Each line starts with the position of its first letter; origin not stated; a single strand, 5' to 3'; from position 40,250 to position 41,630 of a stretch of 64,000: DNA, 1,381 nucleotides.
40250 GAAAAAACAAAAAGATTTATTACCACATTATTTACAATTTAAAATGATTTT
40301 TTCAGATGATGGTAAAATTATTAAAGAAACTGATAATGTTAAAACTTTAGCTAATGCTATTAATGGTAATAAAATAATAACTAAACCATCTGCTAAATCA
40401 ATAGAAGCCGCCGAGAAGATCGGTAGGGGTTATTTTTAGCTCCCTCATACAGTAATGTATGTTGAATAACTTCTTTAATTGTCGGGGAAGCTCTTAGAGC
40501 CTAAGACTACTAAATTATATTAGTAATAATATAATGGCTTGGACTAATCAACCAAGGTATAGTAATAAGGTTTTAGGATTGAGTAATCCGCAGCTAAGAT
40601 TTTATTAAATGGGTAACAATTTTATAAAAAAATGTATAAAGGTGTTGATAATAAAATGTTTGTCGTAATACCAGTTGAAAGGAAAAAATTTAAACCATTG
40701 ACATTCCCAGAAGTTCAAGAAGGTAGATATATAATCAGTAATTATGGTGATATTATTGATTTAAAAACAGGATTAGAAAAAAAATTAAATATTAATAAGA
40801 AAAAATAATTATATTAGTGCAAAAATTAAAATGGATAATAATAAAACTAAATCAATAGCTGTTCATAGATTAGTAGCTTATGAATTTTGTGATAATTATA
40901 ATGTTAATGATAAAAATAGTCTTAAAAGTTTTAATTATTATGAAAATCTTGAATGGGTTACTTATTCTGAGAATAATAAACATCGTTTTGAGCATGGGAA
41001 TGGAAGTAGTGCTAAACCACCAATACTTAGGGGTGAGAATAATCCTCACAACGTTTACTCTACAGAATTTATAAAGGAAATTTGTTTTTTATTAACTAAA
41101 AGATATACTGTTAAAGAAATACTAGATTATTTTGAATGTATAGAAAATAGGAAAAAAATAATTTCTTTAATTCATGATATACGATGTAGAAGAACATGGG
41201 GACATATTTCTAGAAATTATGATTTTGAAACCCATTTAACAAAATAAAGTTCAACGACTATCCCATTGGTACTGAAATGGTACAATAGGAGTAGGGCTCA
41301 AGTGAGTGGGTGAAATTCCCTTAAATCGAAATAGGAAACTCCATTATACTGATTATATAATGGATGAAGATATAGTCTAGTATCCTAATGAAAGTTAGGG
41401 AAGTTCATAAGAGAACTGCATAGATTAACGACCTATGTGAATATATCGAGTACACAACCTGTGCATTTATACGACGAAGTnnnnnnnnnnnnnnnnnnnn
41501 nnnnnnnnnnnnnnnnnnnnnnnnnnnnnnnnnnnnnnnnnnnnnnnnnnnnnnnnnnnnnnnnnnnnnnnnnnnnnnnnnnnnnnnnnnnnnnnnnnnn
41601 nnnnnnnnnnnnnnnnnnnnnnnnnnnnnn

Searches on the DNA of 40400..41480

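Call 70: search_rna_families(source=window, start=40400, end=41480, threshold=evalue, max_evalue=0.01)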
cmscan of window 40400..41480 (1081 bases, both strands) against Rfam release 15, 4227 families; matches with E-value up to 0.01: 1.
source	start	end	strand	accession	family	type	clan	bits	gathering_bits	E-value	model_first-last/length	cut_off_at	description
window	41228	41400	+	RF00028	Intron_gpI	Intron;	-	31.2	50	7.4e-06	1-253/253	no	Group I catalytic intron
